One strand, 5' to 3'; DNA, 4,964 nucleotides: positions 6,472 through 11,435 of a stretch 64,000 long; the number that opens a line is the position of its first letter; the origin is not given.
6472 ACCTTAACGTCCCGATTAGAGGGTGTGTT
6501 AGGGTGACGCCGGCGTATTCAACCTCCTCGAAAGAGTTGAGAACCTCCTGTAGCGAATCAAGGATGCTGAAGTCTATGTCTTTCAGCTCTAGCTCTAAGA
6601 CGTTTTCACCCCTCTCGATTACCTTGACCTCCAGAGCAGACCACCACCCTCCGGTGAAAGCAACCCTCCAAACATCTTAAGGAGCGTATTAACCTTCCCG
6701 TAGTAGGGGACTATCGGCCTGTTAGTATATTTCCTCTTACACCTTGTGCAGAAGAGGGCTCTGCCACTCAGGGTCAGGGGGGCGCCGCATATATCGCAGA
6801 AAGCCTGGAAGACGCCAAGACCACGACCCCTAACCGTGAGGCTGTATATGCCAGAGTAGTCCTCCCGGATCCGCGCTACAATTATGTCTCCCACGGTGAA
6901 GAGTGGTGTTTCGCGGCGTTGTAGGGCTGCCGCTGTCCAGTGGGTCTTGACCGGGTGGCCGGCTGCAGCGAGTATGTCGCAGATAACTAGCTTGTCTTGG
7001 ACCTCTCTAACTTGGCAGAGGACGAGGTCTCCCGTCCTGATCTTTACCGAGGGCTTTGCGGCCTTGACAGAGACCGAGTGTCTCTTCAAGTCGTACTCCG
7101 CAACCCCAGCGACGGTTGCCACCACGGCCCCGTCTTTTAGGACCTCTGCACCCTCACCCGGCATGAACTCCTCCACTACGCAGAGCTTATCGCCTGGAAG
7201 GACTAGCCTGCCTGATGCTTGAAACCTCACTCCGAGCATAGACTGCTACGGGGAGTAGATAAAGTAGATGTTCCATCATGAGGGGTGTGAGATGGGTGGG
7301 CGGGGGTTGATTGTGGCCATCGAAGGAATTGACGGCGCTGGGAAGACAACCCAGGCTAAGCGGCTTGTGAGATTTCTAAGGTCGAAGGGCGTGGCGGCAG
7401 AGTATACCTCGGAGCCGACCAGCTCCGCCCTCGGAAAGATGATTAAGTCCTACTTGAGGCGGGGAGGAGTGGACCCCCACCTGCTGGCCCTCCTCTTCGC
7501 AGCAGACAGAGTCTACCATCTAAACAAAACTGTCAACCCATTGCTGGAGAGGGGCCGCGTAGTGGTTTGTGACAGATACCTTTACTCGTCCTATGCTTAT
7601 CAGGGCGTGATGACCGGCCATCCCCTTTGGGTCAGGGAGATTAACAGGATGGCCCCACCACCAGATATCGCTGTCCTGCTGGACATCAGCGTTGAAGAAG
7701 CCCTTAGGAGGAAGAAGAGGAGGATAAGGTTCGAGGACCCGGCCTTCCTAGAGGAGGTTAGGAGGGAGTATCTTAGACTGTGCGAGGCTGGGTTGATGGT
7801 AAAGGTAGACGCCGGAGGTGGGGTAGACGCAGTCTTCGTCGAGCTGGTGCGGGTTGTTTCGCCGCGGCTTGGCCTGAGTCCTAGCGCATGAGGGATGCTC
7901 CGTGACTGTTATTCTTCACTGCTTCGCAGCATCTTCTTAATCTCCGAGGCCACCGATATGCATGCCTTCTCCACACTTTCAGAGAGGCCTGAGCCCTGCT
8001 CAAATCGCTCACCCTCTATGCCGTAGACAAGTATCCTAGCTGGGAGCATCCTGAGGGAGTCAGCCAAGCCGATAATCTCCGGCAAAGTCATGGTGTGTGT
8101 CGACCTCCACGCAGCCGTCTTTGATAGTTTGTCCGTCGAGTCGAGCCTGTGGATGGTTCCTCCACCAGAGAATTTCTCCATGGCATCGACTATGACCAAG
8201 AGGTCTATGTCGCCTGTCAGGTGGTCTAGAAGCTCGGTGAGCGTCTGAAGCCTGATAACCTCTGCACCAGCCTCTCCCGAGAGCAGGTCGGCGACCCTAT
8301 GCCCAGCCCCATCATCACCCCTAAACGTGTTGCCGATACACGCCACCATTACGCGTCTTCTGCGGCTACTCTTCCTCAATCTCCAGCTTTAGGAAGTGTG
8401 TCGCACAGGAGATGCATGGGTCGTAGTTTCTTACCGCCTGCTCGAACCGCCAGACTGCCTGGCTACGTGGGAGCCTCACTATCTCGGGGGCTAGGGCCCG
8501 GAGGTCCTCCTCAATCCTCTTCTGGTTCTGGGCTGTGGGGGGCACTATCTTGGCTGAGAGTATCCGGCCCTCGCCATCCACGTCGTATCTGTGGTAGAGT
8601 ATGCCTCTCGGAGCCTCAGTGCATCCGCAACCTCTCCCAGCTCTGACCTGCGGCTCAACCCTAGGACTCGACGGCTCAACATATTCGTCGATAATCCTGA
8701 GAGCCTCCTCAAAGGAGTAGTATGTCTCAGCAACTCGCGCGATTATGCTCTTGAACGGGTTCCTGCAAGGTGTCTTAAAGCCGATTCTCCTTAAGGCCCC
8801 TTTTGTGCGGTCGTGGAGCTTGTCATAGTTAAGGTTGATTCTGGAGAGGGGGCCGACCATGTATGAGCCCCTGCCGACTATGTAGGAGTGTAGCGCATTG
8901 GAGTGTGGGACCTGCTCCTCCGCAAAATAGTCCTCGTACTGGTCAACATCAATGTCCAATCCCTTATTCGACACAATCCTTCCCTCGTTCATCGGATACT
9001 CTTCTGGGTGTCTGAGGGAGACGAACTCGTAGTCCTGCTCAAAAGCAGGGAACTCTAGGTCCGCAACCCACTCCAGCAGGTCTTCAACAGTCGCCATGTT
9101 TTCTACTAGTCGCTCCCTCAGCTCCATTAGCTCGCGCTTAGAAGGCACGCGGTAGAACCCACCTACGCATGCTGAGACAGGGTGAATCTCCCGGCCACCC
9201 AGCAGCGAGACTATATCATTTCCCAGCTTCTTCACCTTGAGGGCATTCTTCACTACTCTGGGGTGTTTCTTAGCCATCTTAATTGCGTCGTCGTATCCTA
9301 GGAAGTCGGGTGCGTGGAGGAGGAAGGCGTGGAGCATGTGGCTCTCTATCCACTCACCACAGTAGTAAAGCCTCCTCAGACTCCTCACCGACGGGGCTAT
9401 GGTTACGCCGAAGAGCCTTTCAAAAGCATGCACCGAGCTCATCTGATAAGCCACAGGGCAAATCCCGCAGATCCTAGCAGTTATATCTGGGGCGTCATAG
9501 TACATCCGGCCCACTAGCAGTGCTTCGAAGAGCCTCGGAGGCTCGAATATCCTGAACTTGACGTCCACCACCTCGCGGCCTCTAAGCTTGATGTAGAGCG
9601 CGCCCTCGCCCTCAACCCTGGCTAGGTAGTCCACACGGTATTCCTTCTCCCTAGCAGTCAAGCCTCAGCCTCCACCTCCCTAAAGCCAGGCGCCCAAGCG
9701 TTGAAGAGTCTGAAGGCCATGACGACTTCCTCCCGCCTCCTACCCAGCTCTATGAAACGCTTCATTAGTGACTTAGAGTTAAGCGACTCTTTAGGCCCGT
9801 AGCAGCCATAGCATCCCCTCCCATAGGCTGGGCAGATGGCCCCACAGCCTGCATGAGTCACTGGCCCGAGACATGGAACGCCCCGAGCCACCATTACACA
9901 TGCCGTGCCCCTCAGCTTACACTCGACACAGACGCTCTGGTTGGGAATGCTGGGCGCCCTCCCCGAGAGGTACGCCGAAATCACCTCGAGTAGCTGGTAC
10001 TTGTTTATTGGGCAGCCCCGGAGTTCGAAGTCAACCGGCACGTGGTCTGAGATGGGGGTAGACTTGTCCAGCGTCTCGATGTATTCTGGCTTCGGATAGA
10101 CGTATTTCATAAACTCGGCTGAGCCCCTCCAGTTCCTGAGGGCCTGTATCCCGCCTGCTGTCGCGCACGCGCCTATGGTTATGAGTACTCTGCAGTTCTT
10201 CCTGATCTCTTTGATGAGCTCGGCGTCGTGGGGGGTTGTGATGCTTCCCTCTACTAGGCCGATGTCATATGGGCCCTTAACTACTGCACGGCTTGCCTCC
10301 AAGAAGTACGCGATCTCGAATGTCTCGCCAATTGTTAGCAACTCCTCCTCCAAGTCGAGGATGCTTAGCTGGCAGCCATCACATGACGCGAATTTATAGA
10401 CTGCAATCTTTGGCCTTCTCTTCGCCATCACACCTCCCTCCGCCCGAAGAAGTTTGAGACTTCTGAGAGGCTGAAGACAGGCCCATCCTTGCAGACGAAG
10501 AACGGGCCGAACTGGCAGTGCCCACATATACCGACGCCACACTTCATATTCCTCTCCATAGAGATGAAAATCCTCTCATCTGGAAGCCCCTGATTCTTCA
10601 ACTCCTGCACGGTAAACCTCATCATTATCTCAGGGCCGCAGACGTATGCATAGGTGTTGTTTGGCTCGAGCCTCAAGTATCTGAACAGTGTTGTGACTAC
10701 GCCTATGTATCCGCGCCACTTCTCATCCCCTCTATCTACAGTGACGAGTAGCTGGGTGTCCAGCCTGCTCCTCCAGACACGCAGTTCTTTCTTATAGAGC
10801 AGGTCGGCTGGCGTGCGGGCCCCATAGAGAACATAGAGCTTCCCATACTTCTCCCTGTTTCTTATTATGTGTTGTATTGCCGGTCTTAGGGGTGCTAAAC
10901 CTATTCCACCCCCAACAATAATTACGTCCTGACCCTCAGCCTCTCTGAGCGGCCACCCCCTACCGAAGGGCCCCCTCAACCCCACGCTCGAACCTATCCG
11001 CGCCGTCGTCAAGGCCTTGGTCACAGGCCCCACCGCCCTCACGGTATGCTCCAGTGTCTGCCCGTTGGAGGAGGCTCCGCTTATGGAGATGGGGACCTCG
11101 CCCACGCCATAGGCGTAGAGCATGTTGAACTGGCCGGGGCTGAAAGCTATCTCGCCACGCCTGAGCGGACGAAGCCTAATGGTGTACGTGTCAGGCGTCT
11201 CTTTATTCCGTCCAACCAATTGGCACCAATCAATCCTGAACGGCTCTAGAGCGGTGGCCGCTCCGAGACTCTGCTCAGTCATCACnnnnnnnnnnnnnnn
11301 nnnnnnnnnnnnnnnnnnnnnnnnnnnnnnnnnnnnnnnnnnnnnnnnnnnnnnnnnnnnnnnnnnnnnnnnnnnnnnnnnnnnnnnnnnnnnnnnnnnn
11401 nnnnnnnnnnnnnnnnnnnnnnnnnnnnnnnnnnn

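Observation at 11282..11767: cNMP-binding-domain gene translationally coupled inside the sulfhydrogenase-type [NiFe] hydrogenase operon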

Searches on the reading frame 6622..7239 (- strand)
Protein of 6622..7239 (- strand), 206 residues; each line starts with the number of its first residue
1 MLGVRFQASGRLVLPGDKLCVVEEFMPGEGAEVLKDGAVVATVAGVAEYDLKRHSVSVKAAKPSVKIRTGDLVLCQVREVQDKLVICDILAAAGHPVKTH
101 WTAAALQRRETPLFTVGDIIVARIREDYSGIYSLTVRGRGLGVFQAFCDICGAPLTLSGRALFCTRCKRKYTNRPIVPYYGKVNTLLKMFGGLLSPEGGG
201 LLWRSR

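Call 65: search_protein_families(library=pfam, proteins=[window:6622-7239:-], max_evalue=0.001)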
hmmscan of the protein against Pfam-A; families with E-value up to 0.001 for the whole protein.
window:6622-7239:- (206 aa): 1 family
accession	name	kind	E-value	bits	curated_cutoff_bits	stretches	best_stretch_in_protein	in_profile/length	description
PF14382.12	ECR1_N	-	4.3e-10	39.6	27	1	12-48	1-36/38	Exosome complex exonuclease RRP4 N-terminal region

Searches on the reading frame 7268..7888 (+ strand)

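Call 65: search_protein_families(library=pfam, proteins=[window:7268-7888:+], max_evalue=0.001)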
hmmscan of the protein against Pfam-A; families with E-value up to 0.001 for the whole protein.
window:7268-7888:+ (207 aa): 3 families
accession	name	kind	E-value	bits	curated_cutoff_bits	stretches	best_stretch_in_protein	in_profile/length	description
PF02223.23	Thymidylate_kin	-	2.7e-44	151.5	27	1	18-189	1-181/185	Thymidylate kinase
PF01712.25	dNK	-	1.5e-05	25.3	27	1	17-170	2-157/203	Deoxynucleoside kinase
PF13401.12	AAA_22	-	0.00053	20.8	27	1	14-96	6-82/130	AAA domain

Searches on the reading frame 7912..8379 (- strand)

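Call 3: search_protein_families(library=pfam, proteins=[window:7912-8379:-], max_evalue=0.01)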
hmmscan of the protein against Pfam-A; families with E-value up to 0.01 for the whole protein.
window:7912-8379:- (156 aa): 1 family
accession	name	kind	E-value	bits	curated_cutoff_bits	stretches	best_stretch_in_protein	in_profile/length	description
PF01750.23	HycI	-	9.8e-11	42.1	23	1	49-147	28-127/130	Hydrogenase maturation protease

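Call 4: search_protein_families(library=ncbifam, proteins=[window:7912-8379:-], max_evalue=0.01)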
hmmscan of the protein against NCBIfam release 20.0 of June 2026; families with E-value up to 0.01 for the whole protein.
window:7912-8379:- (156 aa): 7 families
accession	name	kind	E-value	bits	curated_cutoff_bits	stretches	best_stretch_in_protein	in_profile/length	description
TIGR00072.1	hydrog_prot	superfamily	9.6e-26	90.5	47.45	1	11-150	1-144/145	hydrogenase maturation protease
TIGR00142.1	hycI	equivalog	4.3e-10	39.5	119.1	1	11-151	2-142/146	hydrogenase maturation peptidase HycI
TIGR00140.1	hupD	subfamily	5.3e-09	36.2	151.8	1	10-152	1-148/151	HyaD/HybD family hydrogenase maturation endopeptidase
NF045519.1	NiFeSe_H2_mat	exception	6.5e-08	32.5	190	1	9-149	2-145/152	NiFeSe hydrogenase maturation protease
NF007777.0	PRK10466.1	equivalog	8.4e-06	25.6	190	1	9-154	2-152/164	HyaD/HybD family hydrogenase maturation endopeptidase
NF007616.0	PRK10264.1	equivalog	0.00012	21.9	261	1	8-134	4-136/195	hydrogenase 1 maturation protease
TIGR00130.1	frhD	equivalog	0.00028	21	134.95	1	8-151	3-151/153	coenzyme F420-reducing hydrogenase, FrhD protein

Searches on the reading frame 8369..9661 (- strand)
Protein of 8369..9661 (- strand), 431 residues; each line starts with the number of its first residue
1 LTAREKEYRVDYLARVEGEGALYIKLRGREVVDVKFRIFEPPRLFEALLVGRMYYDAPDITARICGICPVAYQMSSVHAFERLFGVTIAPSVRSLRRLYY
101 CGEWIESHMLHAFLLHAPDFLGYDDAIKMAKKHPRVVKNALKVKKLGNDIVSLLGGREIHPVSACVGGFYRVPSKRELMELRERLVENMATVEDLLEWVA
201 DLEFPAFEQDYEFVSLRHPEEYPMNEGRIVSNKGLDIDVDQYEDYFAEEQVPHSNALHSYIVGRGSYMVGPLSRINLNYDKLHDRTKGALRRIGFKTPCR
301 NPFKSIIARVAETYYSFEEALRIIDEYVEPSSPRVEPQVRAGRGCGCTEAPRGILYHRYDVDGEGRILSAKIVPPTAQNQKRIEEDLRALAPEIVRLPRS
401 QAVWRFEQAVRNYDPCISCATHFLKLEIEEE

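Call 3: search_protein_families(library=pfam, proteins=[window:8369-9661:-], max_evalue=0.01)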
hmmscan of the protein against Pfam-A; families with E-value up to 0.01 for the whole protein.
window:8369-9661:- (431 aa): 1 family
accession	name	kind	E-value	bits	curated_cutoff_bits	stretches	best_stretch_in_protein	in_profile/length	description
PF00374.24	NiFeSe_Hases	-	2.2e-26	93.3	25.8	2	43-130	1-88/508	Nickel-dependent hydrogenase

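Call 4: search_protein_families(library=ncbifam, proteins=[window:8369-9661:-], max_evalue=0.01)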
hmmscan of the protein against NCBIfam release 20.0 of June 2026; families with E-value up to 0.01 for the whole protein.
window:8369-9661:- (431 aa): 10 families
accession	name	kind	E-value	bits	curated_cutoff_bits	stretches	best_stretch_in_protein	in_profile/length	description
NF040828.1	sulfhyd_ShyA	equivalog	3.3e-84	283.2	700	1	10-426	5-415/415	NAD(P)-dependent hydrogenase/sulfhydrogenase 2 subunit alpha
NF040832.1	sulfhyd_HydA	equivalog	6.8e-80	269.2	880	1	10-426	7-426/426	NADPH-dependent hydrogenase/sulfhydrogenase 1 subunit alpha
NF041785.2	VhuA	equivalog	6.6e-43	146.8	800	2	10-185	6-188/418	F420-non-reducing hydrogenase Vhu subunit A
TIGR03295.1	frhA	equivalog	1.4e-38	133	392.5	1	13-427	10-400/412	coenzyme F420 hydrogenase subunit alpha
NF033181.1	NiFeSe_hydrog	equivalog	2.7e-37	128.8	600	3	10-133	6-128/507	nickel-dependent hydrogenase large subunit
NF045518.1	H2_NiFeSe_large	exception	7.8e-36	123.9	780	2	10-193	6-203/485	NiFeSe hydrogenase large subunit HysA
NF007550.0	PRK10170.1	equivalog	4e-14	51.9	1101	2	9-132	20-143/597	Ni/Fe-hydrogenase large subunit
NF007778.0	PRK10467.1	equivalog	3e-13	48.9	969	2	43-129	39-125/567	hydrogenase 2 large subunit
NF041786.2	VhuU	equivalog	0.0001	22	70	1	409-424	14-29/45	F420-non-reducing hydrogenase selenoprotein subunit VhuU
NF004739.1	PRK06075.1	equivalog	0.0018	17.1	360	0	18-111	14-107/384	NADH-quinone oxidoreductase subunit D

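Call 13: find_homologous_proteins(query=window:8369-9661:-, max_evalue=1e-10)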
Query window:8369-9661:- (431 aa): 8000 proteins with E <= 1e-10 among 8000 candidates; the best 120 are listed.
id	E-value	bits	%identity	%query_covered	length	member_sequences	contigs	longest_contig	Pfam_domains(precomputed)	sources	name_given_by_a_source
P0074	2.4e-293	991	100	100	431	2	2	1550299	PF00374.25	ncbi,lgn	-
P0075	2.3e-274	928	93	100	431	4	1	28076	PF00374.25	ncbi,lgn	ncbi:MAG: Ni/Fe hydrogenase subunit alpha [Nitrososphaerota archaeon]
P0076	3.3e-259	878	86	100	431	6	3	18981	PF00374.25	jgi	-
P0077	1.7e-258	876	87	100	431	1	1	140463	PF00374.25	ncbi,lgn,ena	-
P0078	6.5e-250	847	84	99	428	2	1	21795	PF00374.25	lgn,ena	-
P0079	4.5e-249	845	83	100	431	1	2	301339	PF00374.25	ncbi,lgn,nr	ncbi:MAG: Ni/Fe hydrogenase subunit alpha [Nitrososphaerota archaeon]|nr:Ni/Fe hydrogenase subunit a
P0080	1.3e-248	843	84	99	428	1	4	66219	PF00374.25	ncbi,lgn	ncbi:MAG: Ni/Fe hydrogenase subunit alpha [Candidatus Caldarchaeum sp.]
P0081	1.5e-247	840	84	99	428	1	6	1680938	PF00374.25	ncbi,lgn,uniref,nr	ncbi:nickel-dependent hydrogenase large subunit [Candidatus Caldarchaeum subterraneum]|uniref:Nickel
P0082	3.5e-242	822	80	100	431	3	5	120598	PF00374.25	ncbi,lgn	ncbi:MAG: Ni/Fe hydrogenase subunit alpha [Nitrososphaerota archaeon]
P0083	9.4e-236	801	79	100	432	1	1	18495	PF00374.25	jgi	-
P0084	1.7e-232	790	78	99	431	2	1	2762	PF00374.25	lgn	-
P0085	5.9e-230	782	77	100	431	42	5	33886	PF00374.25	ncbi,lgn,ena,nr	ncbi:MAG: Ni/Fe hydrogenase subunit alpha [Candidatus Caldarchaeales archaeon]|nr:Ni/Fe hydrogenase 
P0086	6.6e-225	765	75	100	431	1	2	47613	PF00374.25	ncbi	-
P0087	1.2e-224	764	74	99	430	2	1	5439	PF00374.25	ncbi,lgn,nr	ncbi:MAG: Ni/Fe hydrogenase subunit alpha [Candidatus Caldarchaeum sp.]|nr:Ni/Fe hydrogenase subunit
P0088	3.8e-222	756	74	100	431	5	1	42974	PF00374.25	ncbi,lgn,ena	-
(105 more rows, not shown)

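Call 15: find_related_loci(query=A1, collection=genome_contigs, flank=8000)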
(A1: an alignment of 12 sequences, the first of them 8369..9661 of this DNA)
Query A1 (431 aa) in genome_contigs; peptide patterns used: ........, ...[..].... (x = any residue, [..] = any of these).
600 stretches matched a pattern (row limit reached: there are more); 596 encode a relative of the query (tblastn E <= 1e-3); the best 80 are kept; 80 distinct loci.
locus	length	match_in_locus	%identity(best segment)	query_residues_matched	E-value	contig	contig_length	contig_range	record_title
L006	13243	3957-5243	73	1-429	0e+0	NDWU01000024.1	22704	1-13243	MAG: Candidatus Terraquivivens tikiterensis isolate NZ13-MG1 contig_220_24, whole genome shotgun sequence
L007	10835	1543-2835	63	1-431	0e+0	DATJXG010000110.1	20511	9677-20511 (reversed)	MAG TPA_asm: Terriglobales bacterium isolate SMAG_U15120 k141_2174214, whole genome shotgun sequence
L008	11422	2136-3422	63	1-429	0e+0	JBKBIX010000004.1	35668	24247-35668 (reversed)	MAG: Candidatus Bipolaricaulia bacterium isolate 21I_052.bin.33 NODE_4_length_35668_cov_27.810064, whole genome shotgun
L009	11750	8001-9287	62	3-431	0e+0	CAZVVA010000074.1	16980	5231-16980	MAG TPA_asm: uncultured Candidatus Sumerlaeota bacterium isolate SRP068000_co3_541 genome assembly, contig: NODE_3505_le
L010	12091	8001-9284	62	4-431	0e+0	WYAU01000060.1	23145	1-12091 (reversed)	MAG: Candidatus Brocadia sp. isolate AMX1 k127_343066, whole genome shotgun sequence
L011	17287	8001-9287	62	3-431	0e+0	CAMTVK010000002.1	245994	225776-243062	MAG: Candidatus Fraserbacteria bacterium isolate G05_MAG_00009 genome assembly, contig: G05_MAG_00009_000000000015, whol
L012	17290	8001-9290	63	2-431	0e+0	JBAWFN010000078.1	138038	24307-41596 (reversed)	MAG: Terriglobales bacterium isolate MFD01509_ilm_asm_bin21 k127_107462, whole genome shotgun sequence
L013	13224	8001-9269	63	9-431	0e+0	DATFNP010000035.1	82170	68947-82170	MAG TPA_asm: Candidatus Sulfotelmatobacter sp. isolate SMAG_U9254 k141_721501, whole genome shotgun sequence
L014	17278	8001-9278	63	4-429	0e+0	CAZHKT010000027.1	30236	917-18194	MAG TPA_asm: uncultured Acidobacteriota bacterium isolate binchicken_co274_142 genome assembly, contig: NODE_3907_length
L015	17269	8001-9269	61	9-431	0e+0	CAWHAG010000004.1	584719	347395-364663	MAG: Ignavibacteriota bacterium isolate MFD04408.bin.1.36 genome assembly, contig: contig_85649, whole genome shotgun se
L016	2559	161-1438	62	4-429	0e+0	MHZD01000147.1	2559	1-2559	MAG: Planctomycetes bacterium RIFOXYC2_FULL_41_27 rifoxyc2_full_scaffold_39050, whole genome shotgun sequence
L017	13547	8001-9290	62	2-431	0e+0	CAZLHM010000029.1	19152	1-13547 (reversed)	MAG TPA_asm: uncultured Candidatus Bathyarchaeia archaeon isolate SRP231805_co2_24 genome assembly, contig: NODE_1570_le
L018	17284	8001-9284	61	4-431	2e-180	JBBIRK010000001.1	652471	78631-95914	MAG: Candidatus Zixiibacteriota bacterium isolate STS170223_bin_348 NODE_2_length_652471_cov_15.454716, whole genome sho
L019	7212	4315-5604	61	2-431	0e+0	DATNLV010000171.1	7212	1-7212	MAG TPA_asm: Bryobacteraceae bacterium isolate SMAG_U11461 k141_410246, whole genome shotgun sequence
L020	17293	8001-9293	61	1-431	5e-180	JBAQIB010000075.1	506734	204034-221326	MAG: Terriglobales bacterium isolate MFD04995_ilm_asm_bin11 k127_126958, whole genome shotgun sequence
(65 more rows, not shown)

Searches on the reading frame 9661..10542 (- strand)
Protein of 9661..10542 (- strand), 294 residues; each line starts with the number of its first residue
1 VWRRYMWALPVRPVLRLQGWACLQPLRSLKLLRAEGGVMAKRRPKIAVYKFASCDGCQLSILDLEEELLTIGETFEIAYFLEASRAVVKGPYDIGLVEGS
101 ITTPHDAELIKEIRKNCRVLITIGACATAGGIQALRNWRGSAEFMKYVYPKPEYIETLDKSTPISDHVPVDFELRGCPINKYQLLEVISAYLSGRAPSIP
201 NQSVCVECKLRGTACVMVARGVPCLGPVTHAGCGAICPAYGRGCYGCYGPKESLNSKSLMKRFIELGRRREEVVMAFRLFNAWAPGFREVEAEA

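Call 3: search_protein_families(library=pfam, proteins=[window:9661-10542:-], max_evalue=0.01)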
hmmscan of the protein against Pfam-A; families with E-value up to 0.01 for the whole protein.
window:9661-10542:- (294 aa): 1 family
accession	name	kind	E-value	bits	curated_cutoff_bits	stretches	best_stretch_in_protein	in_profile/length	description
PF01058.29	Oxidored_q6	-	4e-25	88.5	27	1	54-190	1-127/128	NADH ubiquinone oxidoreductase, 20 Kd subunit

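Call 4: search_protein_families(library=ncbifam, proteins=[window:9661-10542:-], max_evalue=0.01)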
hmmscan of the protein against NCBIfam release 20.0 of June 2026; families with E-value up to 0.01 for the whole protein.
window:9661-10542:- (294 aa): 4 families
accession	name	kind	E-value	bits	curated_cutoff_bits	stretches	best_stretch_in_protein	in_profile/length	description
NF040836.1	sulfhyd_HydD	equivalog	1.2e-54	185.2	500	1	39-289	1-253/261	NADPH-dependent hydrogenase/sulfhydrogenase 1 subunit delta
NF040831.1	sulfhyd_ShyD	equivalog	4.8e-53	180.2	460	1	45-283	2-240/240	NAD(P)-dependent hydrogenase/sulfhydrogenase 2 subunit delta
NF045875.1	F420_non_VhuG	exception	1.8e-32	112.7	450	2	44-209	5-181/286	F420-non-reducing hydrogenase subunit VhuG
TIGR03294.1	FrhG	equivalog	2.8e-13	50.1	245.5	1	45-199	3-148/228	coenzyme F420 hydrogenase subunit gamma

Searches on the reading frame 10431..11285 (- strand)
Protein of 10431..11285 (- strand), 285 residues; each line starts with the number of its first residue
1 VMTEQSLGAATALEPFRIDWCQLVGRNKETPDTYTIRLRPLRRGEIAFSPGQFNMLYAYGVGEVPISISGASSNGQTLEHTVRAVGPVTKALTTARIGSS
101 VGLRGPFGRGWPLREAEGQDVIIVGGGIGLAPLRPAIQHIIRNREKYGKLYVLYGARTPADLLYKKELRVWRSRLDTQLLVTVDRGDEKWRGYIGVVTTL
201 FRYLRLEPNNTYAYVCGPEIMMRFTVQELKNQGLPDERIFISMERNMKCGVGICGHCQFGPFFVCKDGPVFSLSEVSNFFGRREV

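Call 3: search_protein_families(library=pfam, proteins=[window:10431-11285:-], max_evalue=0.01)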
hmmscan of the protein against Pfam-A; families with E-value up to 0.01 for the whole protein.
window:10431-11285:- (285 aa): 2 families
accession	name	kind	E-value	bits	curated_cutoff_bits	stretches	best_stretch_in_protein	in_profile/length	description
PF00175.26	NAD_binding_1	-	4.5e-19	69.6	22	1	124-226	2-108/109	Oxidoreductase NAD-binding domain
PF10418.14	DHODB_Fe-S_bind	-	1.5e-10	41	23.9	1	244-276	1-40/41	Iron-sulfur cluster binding domain of dihydroorotate dehydrogenase B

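Call 4: search_protein_families(library=ncbifam, proteins=[window:10431-11285:-], max_evalue=0.01)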
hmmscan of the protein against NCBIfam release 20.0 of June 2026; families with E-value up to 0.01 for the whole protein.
window:10431-11285:- (285 aa): 29 families (the best 25 are shown)
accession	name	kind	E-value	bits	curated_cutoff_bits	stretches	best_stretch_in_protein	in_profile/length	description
NF006220.0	PRK08345.1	subfamily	2e-63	214.4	395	1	45-274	40-285/294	cytochrome-c3 hydrogenase subunit gamma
TIGR02911.1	sulfite_red_B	equivalog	9e-58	195.4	288.6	1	30-276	17-256/261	anaerobic sulfite reductase subunit AsrB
NF000796.0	PRK00054.1-1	equivalog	9.1e-52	175.8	224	1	27-281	12-241/254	dihydroorotate dehydrogenase electron transfer subunit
NF040830.1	sulfhyd_ShyC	equivalog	1.9e-50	171.6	600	1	45-274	36-279/288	NAD(P)-dependent hydrogenase/sulfhydrogenase 2 subunit gamma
NF040835.1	sulfhyd_HydG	equivalog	3e-47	161.3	650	1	45-275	47-283/292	NADPH-dependent hydrogenase/sulfhydrogenase 1 subunit gamma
NF000798.0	PRK00054.1-3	equivalog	7.2e-29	101.1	219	1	43-276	26-242/244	dihydroorotate dehydrogenase electron transfer subunit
NF000799.0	PRK00054.1-4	equivalog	6.2e-25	87.7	314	1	64-276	53-256/258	dihydroorotate dehydrogenase electron transfer subunit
NF004862.0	PRK06222.1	subfamily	1.7e-22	80.2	220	1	48-276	28-248/281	sulfide/dihydroorotate dehydrogenase-like FAD/NAD-binding protein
NF009414.0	PRK12778.1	equivalog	1.3e-21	76.6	1103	1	49-276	29-248/752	bifunctional dihydroorotate dehydrogenase B NAD binding subunit/NADPH-dependent glutamate synthase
NF045803.1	MethMoxFADbindMmoC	equivalog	2.3e-20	72.7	500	1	44-241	136-337/343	aromatic/alkene monooxygenase hydroxylase FAD-binding subunit MmoC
NF000797.0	PRK00054.1-2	equivalog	1.4e-18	67.1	270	1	65-275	62-264/267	dihydroorotate dehydrogenase electron transfer subunit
NF040810.1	BenC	equivalog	8.6e-16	58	430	1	29-238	115-324/333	benzoate 1,2-dioxygenase electron transfer component BenC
NF004470.0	PRK05802.1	equivalog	3.4e-14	52.6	313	1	63-258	114-302/330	sulfide/dihydroorotate dehydrogenase-like FAD/NAD-binding protein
TIGR01941.1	nqrF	equivalog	4.5e-14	52.2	295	1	95-241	249-400/405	NADH:ubiquinone reductase (Na(+)-transporting) subunit F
NF058606.1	GlBtMonoRdsGbcB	equivalog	1.4e-13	50.5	500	1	86-234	86-237/362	glycine betaine monooxygenase reductase subunit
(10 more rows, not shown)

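Call 62: search_solved_structures(query=window:10431-11285:-, max_evalue=1e-20)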
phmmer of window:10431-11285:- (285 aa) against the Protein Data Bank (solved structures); distinct sequences matched with E-value up to 1e-20: 1.
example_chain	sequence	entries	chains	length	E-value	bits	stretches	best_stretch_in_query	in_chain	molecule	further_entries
9nez_C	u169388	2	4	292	3.1e-47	164.4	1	44-276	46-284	Sulfhydrogenase 1 subunit gamma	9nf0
